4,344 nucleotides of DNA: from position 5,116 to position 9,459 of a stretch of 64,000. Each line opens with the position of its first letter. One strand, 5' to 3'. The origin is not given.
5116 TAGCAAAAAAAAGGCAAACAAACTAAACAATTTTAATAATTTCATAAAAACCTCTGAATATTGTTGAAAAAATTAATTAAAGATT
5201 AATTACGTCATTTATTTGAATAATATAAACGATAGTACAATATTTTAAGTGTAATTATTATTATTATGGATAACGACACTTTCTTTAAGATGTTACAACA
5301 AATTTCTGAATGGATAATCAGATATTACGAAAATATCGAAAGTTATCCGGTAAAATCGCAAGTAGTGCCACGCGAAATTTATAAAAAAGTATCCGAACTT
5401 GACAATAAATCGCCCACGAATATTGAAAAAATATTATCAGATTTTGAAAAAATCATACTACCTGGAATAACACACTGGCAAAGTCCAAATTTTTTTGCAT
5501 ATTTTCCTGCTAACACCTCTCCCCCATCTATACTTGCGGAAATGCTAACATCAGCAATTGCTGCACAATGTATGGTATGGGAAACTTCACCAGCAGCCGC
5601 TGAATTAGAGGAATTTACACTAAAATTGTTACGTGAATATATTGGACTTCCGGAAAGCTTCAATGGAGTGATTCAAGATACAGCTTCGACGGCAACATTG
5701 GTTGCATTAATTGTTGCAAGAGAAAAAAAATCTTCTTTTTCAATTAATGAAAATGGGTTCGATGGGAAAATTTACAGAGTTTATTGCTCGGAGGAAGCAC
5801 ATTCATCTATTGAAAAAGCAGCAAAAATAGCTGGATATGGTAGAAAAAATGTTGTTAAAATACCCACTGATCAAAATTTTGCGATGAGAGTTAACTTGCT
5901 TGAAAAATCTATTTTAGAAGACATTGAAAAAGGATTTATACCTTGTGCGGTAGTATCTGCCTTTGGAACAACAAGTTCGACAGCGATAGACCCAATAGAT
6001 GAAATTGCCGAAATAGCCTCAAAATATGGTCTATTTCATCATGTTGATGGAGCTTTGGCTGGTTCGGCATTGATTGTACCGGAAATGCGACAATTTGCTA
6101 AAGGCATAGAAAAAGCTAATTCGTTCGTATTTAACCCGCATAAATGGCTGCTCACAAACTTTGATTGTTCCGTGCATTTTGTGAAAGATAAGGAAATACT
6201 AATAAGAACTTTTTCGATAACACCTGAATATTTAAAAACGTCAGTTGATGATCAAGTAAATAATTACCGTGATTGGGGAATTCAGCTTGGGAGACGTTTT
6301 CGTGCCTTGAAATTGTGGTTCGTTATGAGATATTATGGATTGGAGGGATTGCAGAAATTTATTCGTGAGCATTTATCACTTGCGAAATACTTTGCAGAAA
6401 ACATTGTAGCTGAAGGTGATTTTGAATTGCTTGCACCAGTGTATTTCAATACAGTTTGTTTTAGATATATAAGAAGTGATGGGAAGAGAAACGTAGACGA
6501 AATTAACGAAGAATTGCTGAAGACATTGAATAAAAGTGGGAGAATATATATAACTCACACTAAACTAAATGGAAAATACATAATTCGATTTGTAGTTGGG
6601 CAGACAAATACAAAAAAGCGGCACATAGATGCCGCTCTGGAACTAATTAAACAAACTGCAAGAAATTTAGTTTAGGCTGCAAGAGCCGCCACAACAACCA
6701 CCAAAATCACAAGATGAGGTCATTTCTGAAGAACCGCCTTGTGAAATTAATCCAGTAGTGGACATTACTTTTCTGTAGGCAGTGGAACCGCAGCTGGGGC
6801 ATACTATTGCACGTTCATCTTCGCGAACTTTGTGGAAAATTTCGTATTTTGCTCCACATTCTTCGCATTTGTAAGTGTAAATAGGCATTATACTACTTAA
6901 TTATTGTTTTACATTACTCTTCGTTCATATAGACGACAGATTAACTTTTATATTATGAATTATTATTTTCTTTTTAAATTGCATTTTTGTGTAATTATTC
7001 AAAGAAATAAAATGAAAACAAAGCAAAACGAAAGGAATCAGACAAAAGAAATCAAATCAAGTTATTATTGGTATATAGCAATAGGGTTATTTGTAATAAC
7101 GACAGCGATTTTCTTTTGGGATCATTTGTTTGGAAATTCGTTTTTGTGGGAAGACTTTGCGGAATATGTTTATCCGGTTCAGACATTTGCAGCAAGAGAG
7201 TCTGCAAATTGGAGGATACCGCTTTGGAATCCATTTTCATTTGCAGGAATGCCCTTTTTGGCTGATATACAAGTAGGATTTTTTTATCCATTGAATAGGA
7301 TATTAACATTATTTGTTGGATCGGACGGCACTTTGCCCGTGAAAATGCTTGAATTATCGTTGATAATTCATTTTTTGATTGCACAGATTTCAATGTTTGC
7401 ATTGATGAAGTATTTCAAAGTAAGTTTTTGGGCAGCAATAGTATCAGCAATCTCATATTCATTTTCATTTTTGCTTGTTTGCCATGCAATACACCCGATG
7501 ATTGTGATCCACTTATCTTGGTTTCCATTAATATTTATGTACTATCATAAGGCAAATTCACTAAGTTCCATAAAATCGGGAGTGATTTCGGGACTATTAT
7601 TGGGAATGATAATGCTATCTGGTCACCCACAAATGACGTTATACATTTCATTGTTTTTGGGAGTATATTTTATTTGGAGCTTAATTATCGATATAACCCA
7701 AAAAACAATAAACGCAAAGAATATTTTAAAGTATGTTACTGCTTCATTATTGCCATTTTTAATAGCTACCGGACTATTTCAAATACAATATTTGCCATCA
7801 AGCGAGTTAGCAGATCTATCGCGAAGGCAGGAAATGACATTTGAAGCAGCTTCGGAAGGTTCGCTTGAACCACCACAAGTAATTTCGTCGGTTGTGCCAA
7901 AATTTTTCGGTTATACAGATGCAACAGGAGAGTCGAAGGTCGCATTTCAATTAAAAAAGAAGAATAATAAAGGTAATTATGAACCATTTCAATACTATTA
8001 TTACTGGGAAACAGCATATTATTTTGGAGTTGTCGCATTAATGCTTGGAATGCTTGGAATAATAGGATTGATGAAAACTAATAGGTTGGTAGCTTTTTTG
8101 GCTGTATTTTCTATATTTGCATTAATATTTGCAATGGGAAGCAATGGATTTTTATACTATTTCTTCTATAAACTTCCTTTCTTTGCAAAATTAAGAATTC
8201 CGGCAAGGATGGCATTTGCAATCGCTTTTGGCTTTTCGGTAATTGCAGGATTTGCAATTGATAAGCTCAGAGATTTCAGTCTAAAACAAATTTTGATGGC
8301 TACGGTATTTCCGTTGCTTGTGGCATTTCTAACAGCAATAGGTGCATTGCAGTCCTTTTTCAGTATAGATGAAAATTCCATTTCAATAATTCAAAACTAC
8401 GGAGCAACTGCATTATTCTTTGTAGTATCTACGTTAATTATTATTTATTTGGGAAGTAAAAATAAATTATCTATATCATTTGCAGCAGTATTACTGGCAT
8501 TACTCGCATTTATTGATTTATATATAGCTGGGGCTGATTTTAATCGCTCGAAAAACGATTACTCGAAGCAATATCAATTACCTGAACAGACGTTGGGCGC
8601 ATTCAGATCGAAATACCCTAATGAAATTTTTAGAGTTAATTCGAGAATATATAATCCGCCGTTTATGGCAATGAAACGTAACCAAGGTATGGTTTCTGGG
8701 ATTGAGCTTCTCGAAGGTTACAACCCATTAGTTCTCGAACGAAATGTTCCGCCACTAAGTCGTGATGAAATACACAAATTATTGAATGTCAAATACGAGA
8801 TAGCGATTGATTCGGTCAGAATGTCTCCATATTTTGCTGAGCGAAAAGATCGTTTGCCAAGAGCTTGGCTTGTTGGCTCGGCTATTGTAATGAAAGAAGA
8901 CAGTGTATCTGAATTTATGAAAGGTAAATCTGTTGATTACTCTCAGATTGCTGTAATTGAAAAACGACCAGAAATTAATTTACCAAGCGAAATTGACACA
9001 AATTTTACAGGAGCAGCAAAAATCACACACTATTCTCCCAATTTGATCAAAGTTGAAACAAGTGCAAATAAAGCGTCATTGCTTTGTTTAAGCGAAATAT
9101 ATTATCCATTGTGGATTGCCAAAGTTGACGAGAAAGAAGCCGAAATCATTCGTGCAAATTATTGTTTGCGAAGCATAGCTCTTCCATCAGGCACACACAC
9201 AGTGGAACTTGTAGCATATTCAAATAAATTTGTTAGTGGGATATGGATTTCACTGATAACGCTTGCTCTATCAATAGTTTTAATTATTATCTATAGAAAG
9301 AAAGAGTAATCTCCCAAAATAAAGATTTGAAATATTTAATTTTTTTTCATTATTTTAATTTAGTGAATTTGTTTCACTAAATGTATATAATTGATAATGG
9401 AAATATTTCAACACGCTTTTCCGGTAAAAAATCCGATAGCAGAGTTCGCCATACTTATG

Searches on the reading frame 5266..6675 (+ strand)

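Call 80: search_protein_families(library=pfam, proteins=[window:5266-6675:+], max_evalue=0.00001)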
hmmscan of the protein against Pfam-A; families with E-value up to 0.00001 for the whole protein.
window:5266-6675:+ (469 aa): 1 family
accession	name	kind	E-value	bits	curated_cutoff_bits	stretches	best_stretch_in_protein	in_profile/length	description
PF00282.25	Pyridoxal_deC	-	1.5e-108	363.3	27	1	47-401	13-374/375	Pyridoxal-dependent decarboxylase conserved domain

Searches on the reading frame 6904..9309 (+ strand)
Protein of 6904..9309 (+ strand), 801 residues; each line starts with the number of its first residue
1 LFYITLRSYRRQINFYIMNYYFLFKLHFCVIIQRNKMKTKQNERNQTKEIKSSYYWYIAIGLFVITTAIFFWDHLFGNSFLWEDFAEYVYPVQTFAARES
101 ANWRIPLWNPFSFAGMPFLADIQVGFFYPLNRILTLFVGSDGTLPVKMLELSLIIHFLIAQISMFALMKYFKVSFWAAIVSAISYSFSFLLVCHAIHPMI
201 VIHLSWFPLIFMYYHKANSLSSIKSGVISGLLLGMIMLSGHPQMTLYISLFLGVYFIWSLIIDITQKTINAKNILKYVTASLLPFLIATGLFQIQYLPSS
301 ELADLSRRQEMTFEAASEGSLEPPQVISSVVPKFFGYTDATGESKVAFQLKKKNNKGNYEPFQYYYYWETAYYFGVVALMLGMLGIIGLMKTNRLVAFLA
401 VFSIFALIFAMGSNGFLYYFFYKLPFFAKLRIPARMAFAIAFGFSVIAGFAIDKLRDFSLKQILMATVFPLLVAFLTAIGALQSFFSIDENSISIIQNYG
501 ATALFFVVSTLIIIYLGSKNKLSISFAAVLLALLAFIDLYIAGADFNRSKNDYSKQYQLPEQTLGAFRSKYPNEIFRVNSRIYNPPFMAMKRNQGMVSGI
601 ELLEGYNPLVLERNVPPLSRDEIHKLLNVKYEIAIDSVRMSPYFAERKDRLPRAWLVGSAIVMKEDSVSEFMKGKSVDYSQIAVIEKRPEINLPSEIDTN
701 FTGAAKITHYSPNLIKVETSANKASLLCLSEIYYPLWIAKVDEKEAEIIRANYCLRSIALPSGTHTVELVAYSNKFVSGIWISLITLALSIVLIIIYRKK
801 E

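Call 80: search_protein_families(library=pfam, proteins=[window:6904-9309:+], max_evalue=0.00001)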
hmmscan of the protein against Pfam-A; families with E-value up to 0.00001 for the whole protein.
window:6904-9309:+ (801 aa): 1 family
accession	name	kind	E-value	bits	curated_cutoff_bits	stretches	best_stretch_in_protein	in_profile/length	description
PF09586.16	YfhO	-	1.3e-08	34.2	28.5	1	698-783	749-835/835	Bacterial membrane protein YfhO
